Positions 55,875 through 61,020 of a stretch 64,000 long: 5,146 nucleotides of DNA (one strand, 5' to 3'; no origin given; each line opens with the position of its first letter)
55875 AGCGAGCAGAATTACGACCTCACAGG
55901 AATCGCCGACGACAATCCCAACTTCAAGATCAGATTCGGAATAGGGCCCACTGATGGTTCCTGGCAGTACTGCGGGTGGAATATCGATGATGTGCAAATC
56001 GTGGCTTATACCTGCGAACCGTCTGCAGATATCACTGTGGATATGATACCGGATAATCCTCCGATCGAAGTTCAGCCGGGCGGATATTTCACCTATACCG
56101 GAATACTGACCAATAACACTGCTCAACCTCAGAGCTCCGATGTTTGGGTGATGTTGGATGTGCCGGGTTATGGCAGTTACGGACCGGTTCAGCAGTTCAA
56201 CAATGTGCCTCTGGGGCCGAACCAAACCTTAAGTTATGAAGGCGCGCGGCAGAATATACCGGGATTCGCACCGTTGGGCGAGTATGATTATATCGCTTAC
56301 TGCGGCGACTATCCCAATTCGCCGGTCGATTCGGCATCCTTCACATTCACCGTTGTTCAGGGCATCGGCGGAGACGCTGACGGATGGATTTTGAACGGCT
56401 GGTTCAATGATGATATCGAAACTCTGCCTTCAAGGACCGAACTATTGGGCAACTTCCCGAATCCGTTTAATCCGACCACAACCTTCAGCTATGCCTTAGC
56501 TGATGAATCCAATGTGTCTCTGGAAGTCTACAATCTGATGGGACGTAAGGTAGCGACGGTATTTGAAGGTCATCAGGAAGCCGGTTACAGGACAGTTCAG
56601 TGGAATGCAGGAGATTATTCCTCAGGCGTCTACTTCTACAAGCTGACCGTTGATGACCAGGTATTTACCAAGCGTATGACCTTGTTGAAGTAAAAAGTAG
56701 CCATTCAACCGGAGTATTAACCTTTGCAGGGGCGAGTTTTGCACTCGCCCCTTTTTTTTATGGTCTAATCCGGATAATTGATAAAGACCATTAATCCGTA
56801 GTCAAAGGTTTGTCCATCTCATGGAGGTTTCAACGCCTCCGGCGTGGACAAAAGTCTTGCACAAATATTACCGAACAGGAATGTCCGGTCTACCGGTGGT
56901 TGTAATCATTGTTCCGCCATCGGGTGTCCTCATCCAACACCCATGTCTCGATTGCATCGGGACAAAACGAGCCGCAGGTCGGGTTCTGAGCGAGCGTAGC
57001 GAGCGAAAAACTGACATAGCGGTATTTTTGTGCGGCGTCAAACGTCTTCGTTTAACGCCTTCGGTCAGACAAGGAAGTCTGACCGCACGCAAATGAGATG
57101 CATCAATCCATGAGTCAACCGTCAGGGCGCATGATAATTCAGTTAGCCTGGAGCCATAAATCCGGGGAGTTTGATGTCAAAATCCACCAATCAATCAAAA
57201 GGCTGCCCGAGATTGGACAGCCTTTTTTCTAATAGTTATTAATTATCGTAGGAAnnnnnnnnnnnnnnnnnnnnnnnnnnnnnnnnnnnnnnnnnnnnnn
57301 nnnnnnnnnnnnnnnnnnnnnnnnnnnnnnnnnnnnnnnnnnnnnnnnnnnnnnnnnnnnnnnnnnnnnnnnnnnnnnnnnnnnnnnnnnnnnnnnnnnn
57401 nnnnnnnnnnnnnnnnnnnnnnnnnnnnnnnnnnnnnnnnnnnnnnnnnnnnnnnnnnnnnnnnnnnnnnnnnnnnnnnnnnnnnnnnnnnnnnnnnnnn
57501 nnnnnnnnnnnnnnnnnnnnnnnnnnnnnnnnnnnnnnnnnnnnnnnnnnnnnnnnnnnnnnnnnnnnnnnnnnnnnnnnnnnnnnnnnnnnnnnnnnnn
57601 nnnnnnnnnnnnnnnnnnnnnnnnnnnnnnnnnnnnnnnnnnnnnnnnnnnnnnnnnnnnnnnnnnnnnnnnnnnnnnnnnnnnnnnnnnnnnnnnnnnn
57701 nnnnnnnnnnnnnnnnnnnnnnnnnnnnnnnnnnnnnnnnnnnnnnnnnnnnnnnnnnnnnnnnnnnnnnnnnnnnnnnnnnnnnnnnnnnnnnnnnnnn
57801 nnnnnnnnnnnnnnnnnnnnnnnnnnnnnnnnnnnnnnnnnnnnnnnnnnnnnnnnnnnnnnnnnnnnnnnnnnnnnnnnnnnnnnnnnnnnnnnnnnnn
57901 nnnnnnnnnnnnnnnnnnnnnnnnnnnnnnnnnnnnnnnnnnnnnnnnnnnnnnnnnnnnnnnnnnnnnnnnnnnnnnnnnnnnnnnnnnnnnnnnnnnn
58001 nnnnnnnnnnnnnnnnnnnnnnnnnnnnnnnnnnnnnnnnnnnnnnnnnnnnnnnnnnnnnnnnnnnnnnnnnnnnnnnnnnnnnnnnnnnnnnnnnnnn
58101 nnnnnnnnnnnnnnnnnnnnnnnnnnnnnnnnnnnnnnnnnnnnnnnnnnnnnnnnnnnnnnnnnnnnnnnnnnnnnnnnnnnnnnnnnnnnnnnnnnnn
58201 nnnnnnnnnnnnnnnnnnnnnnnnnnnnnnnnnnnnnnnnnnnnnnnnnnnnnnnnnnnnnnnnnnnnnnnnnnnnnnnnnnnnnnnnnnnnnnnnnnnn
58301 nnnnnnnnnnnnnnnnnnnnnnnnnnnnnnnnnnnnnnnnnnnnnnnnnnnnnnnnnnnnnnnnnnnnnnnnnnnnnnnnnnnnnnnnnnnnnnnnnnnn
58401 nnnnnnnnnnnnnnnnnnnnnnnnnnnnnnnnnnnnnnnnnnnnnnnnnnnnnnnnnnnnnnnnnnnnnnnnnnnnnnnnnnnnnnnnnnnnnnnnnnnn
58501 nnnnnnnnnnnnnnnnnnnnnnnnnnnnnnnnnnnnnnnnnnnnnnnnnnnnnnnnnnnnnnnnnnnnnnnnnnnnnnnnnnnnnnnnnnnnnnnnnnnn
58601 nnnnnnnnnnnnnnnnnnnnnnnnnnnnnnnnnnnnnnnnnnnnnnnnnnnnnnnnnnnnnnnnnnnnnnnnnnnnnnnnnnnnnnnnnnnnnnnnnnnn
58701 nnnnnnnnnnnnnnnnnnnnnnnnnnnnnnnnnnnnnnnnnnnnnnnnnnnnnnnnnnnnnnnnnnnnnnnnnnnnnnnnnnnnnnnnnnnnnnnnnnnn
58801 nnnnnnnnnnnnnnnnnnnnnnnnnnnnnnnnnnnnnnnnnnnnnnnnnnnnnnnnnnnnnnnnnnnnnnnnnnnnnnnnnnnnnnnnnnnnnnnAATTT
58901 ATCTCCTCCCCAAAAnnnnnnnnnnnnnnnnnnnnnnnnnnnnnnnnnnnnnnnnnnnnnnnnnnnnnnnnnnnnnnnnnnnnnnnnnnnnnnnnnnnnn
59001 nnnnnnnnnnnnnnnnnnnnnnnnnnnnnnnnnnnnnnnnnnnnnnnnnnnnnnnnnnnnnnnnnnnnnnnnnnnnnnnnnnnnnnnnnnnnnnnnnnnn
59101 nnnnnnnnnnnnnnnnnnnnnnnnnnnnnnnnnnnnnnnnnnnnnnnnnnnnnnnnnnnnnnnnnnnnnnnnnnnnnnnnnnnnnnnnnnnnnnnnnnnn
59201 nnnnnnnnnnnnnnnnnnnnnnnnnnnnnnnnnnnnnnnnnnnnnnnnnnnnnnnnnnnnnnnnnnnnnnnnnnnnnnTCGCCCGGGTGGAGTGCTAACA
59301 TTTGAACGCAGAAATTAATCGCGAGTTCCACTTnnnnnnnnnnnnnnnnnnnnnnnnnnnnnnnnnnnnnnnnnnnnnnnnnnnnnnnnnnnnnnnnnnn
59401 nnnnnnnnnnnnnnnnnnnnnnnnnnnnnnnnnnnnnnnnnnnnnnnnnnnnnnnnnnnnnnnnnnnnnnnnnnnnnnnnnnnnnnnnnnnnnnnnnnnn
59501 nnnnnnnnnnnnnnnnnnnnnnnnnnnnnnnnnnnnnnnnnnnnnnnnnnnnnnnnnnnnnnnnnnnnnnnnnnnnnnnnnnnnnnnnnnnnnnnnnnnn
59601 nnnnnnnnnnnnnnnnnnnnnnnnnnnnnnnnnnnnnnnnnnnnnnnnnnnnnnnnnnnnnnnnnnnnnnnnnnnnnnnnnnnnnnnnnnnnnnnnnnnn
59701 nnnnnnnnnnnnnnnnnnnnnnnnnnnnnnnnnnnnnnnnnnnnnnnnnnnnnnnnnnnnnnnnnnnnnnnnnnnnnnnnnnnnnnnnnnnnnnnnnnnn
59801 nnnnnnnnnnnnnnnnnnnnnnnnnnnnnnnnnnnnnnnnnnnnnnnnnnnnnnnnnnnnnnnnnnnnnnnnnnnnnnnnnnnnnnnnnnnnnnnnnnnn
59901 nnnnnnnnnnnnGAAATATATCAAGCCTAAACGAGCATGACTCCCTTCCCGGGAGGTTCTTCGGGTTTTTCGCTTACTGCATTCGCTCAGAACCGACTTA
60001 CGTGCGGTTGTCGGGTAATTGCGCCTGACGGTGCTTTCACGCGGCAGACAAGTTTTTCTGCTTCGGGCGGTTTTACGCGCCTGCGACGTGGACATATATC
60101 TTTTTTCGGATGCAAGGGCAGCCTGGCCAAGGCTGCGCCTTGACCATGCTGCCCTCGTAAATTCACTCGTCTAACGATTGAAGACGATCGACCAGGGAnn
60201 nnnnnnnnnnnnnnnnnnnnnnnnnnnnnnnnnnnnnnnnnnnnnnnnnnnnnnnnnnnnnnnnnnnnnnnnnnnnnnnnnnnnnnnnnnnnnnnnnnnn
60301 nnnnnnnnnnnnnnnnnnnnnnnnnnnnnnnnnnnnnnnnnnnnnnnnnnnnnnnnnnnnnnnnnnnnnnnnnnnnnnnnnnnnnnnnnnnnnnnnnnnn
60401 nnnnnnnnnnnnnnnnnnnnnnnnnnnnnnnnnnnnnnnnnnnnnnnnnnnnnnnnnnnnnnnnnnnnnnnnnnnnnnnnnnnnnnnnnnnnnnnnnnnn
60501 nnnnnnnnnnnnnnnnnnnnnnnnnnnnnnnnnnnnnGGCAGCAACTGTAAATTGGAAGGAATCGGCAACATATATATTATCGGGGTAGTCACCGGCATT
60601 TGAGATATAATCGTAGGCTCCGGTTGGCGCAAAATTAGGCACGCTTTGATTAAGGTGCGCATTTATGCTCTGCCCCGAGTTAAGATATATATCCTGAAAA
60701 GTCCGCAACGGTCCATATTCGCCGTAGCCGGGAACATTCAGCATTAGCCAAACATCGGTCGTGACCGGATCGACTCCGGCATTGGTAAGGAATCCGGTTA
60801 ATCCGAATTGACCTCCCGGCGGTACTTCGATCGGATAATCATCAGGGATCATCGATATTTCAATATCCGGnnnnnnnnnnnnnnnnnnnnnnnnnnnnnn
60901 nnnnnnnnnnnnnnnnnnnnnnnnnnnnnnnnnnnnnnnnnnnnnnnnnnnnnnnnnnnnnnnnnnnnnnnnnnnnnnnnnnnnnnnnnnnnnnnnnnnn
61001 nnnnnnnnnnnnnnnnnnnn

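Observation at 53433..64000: T9SS cargo island: two zinc proteases and a third T9SS protein sharing a pre-CTD domain, next to a BsuPI-like inhibitor lipoprotein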

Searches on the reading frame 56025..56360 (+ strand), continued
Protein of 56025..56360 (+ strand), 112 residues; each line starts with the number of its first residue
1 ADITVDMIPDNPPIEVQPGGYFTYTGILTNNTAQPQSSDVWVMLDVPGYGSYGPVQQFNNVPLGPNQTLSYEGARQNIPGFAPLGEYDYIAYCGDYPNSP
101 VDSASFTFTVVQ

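Call 72: search_protein_families(library=ncbifam, proteins=[L061:692-4567:+, L035:3-3740:-, L042:1314-4664:-, L026:9163-12327:+, L057:3954-7076:+, L018:4950-7727:+, L058:2099-4843:-, L060:1-2682:+, L054:3-2492:+], max_evalue=0.00001)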
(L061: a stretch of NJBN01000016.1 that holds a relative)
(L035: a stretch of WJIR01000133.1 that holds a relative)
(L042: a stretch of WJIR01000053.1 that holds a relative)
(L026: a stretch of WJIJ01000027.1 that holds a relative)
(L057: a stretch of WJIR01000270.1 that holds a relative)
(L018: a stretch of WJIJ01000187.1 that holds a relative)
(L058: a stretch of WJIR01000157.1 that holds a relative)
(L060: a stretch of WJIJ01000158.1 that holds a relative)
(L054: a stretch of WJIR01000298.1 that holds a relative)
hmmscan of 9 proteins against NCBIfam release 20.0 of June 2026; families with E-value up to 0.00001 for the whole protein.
L061:692-4567:+ (1292 aa): 10 families
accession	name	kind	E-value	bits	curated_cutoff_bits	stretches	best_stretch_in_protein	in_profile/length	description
NF053520.1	HK_Porph_FimS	equivalog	2.5e-24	85.5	600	2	971-1191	46-265/618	sensor histidine kinase FimS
NF041717.1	HaaA_phane_TPR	equivalog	3e-20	72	1125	1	923-1165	631-868/882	cyclophane-containing RiPP biosynthesis TPR protein HaaT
NF040586.1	FxSxx_TPR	equivalog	1.2e-19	70.3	300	2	798-1120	346-671/830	FxSxx-COOH system tetratricopeptide repeat protein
NF053617.1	SARPRegAfsRStmc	equivalog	9.9e-17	60.2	1430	1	824-1087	722-974/986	SARP-family global regulator AfsR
NF053720.1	NsdA_fam_reg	subfamily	4.4e-12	46.2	75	1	983-1160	215-399/432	NsdA family TPR-like regulatory protein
TIGR02521.1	type_IV_pilW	equivalog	3.2e-09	36.7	154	1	1015-1171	37-177/234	type IV pilus biogenesis/stability protein PilW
NF053779.1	BT3442_fam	equivalog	1.9e-07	30.2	940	1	971-1125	104-259/563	BT3442 family protein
NF002725.1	PRK02603.1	equivalog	3.1e-07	30.5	143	0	1019-1121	45-145/173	photosystem I assembly protein Ycf3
NF052312.1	T9SS_PorW_SprE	equivalog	7.2e-07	28.2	250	0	1051-1140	292-380/716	type IX secretion system periplasmic lipoprotein PorW/SprE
TIGR00540.1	TPR_hemY_coli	hypoth_equivalog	2.1e-06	26.8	142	0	1044-1112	321-382/385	heme biosynthesis-associated TPR protein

L035:3-3740:- (1246 aa): 1 family
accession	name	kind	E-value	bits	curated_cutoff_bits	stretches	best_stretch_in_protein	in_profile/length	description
NF041940.1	choice_anch_X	domain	2.3e-06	27.2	25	1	858-878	2-22/37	choice-of-anchor X domain-containing protein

L042:1314-4664:- (1117 aa): 6 families
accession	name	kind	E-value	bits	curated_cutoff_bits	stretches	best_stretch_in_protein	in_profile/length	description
TIGR02800.1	propeller_TolB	equivalog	9.9e-47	159.8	343.15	3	354-494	243-386/418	Tol-Pal system beta propeller repeat protein TolB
NF053518.1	DipepPtdsDpp5Prph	equivalog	5.1e-22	78.1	900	1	363-468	224-337/655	dipeptidyl-peptidase Dpp5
NF002183.0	PRK01029.1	equivalog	1.2e-19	70.7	405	1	376-517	270-413/429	Tol-Pal system protein TolB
NF033523.0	lasso_peptidase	equivalog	1.3e-17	63.8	400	1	380-449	81-149/638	Atxe2 family lasso peptide isopeptidase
NF003124.0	PRK04043.1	equivalog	5.8e-10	38.5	428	0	230-287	257-316/419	Tol-Pal system protein TolB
TIGR00225.1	prc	subfamily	2.5e-06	26.8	218.6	1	797-1076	47-316/335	C-terminal processing peptidase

L026:9163-12327:+ (1055 aa): 3 families
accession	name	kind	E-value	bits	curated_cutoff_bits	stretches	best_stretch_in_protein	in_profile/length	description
TIGR03921.1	T7SS_mycosin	equivalog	1.4e-26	93.4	278.75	1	192-506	3-284/353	type VII secretion-associated serine protease mycosin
NF040809.1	germ_prot_CspBA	exception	1.6e-06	26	1250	0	245-365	713-826/1099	bifunctional germination protease/germinant receptor pseudoprotease CspBA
NF040553.1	SGO_0316_fam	subfamily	8.4e-06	23.7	1400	0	246-362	350-463/1486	SGO_0316/SGO_0317 family LPXTG-anchored serine peptidase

L057:3954-7076:+ (1041 aa): 118 families (the best 25 are shown)
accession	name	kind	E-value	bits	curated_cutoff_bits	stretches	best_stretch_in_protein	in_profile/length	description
NF046020.1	HisKinCckABruc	equivalog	4.9e-136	454.8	1000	1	528-1039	332-868/868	cell cycle histidine kinase CckA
NF010076.0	PRK13557.1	subfamily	1.2e-119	400.2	631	1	565-1040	57-535/540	histidine kinase famiy protein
NF046026.1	HisKinCckACaul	equivalog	1.4e-111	373.8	1000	1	561-1038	206-676/678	cell cycle histidine kinase CckA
NF010411.0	PRK13837.1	equivalog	5.1e-88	296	647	1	650-1040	428-814/828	two-component system VirA-like sensor kinase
NF008468.0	PRK11360.1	equivalog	3e-63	214.2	646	1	540-904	266-613/616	two-component system sensor histidine kinase AtoS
NF052574.1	HisKinEspCMyxo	equivalog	5.8e-62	209.9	1200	1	562-1039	309-784/785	serine histidine kinase EspC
NF052573.1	HisKinEspAMyxo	equivalog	9.2e-54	182.7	1400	1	520-1004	236-716/755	serine histidine kinase EspA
TIGR00229.1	sensory_box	domain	1.4e-47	161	22.9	3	538-663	1-126/126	PAS domain S-box protein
NF047466.1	hybrid_RR_LvrB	exception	4.2e-40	138.1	500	1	654-899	134-376/377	hybrid histidine kinase/response regulator LvrB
NF047874.1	MASE3_PAS_HK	subfamily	2.2e-39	135.8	560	3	527-664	250-389/655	MASE3 domain-containing sensor histidine kinase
NF008302.0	PRK11091.1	equivalog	1.5e-38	132.5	838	1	520-1039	133-644/779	aerobic respiration two-component sensor histidine kinase ArcB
NF007688.0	PRK10364.1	equivalog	1.3e-37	129.6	479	1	656-902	224-454/460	two-component system sensor histidine kinase ZraS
TIGR02956.1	TMAO_torS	equivalog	1.7e-37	129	676.5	1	739-1040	534-822/967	TMAO reductase system sensor histidine kinase/response regulator TorS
NF046044.1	PnpS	equivalog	4.4e-36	124.7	400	1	525-898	37-390/390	two-component system histidine kinase PnpS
NF041777.1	sens_FixL_Rhizob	equivalog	9.6e-36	123.4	850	1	430-902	7-484/485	sensor protein FixL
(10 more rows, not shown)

L018:4950-7727:+ (926 aa): 4 families
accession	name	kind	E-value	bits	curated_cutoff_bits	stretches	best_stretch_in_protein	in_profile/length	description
NF033707.1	T9SS_sortase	equivalog_domain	2.6e-19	68.4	420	1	227-625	363-732/1095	type IX secretion system sortase PorU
TIGR04183.1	Por_Secre_tail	domain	2.1e-11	43.6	23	1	848-923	2-70/72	T9SS type A sorting domain-containing protein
NF052323.1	T9SSA_dep_M6i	equivalog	6.6e-08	31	600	1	827-915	940-1028/1043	T9SS-dependent M6-like inactivated metalloprotease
NF038113.1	T9SSA_dep_M36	equivalog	7.8e-07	27.6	885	1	819-923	767-867/869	T9SS-dependent M36 family metallopeptidase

L058:2099-4843:- (915 aa): 4 families
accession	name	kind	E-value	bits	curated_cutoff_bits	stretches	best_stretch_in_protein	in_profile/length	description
NF040586.1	FxSxx_TPR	equivalog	2.8e-21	75.7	300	1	62-327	391-703/830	FxSxx-COOH system tetratricopeptide repeat protein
NF002725.1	PRK02603.1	equivalog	9.7e-08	32.2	143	0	218-291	68-140/173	photosystem I assembly protein Ycf3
NF041717.1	HaaA_phane_TPR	equivalog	1.7e-06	26.4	1125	0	143-329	677-855/882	cyclophane-containing RiPP biosynthesis TPR protein HaaT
TIGR02521.1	type_IV_pilW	equivalog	3e-06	27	154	0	143-295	36-166/234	type IV pilus biogenesis/stability protein PilW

L060:1-2682:+ (894 aa): 3 families
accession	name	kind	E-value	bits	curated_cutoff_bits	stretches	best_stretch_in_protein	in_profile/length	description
TIGR04183.1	Por_Secre_tail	domain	1.6e-11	44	23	1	816-891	2-70/72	T9SS type A sorting domain-containing protein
NF052323.1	T9SSA_dep_M6i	equivalog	7.1e-08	30.9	600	1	814-884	959-1029/1043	T9SS-dependent M6-like inactivated metalloprotease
TIGR03900.1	prc_long_Delta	hypoth_equivalog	2.5e-07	29.1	660.95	0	151-246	662-752/973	MXAN_5808 family serine peptidase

L054:3-2492:+ (830 aa): 4 families
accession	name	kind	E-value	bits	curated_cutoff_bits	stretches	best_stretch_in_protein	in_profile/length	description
TIGR00344.1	alaS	equivalog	1.3e-267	890.4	457.05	1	1-808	39-847/847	alanine--tRNA ligase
NF002436.0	PRK01584.1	equivalog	4.3e-143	477.9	529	2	8-399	50-446/595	alanine--tRNA ligase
TIGR03683.1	A-tRNA_syn_arch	equivalog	9.1e-118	394.8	744.7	2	231-825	330-901/902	alanine--tRNA ligase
NF040865.1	a_tRNA_ed_AlaXM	equivalog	6.3e-33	114.4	300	1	417-648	12-230/234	alanyl-tRNA editing protein AlaXM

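Call 82: fold_search(model_id=the predicted structure, library=viral)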
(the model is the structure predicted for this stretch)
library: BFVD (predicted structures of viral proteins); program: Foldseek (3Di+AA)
matches with E <= 10: 1257; with E <= 0.001: 5
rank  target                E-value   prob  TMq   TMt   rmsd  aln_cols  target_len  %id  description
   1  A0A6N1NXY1            3.9e-04  1.00  0.71  0.09   5.8       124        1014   20  DUF11 domain-containing protein [Tupanvirus soda lake]
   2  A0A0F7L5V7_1          7.6e-04  1.00  0.55  0.08   8.8       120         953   18  Uncharacterized protein [uncultured marine virus]
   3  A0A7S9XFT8            8.4e-04  1.00  0.57  0.34   4.8       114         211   19  Uncharacterized protein [Virus NIOZ-UU159]
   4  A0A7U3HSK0            9.8e-04  1.00  0.60  0.42   4.5       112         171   16  (no name in the UniProt tables at hand)
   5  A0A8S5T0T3            9.8e-04  1.00  0.54  0.39   7.1       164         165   12  Uncharacterized protein [Siphoviridae sp. ctKFk2]
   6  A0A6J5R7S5            1.6e-03  1.00  0.69  0.13   3.4       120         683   12  Peptidase S8/S53 domain containing protein [uncultured Caudovirales phage]
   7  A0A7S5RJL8            2.2e-03  1.00  0.64  0.40   4.8       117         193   14  (no name in the UniProt tables at hand)
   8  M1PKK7                2.2e-03  1.00  0.58  0.48   4.2       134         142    7  (no name in the UniProt tables at hand)
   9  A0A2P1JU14            2.6e-03  1.00  0.50  0.44   6.8       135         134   15  Uncharacterized protein [Anoxybacillus phage A403]
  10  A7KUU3                3.2e-03  1.00  0.38  0.29   7.0       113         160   17  (no name in the UniProt tables at hand)
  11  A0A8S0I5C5            3.4e-03  1.00  0.41  0.14   6.7       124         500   13  (no name in the UniProt tables at hand)
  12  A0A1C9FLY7            3.6e-03  1.00  0.53  0.18   4.3       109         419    9  (no name in the UniProt tables at hand)
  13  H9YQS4                3.7e-03  1.00  0.62  0.23   3.6       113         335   22  (no name in the UniProt tables at hand)
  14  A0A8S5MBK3            4.8e-03  1.00  0.57  0.12   7.1       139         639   12  Uncharacterized protein [Podoviridae sp. ct53O25]
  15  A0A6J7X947            5.1e-03  1.00  0.54  0.43   6.6       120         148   14  Uncharacterized protein [uncultured Caudovirales phage]
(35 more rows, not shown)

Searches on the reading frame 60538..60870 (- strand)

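Call 34: search_protein_families(library=pfam, proteins=[window:60538-60870:-], max_evalue=10)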
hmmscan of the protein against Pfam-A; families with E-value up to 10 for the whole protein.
seq(111 aa): 1 family
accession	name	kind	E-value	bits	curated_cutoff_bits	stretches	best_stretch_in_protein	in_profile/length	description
PF06453.16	LT-IIB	-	0.2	12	25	1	81-110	64-93/122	Type II heat-labile enterotoxin , B subunit (LT-IIB)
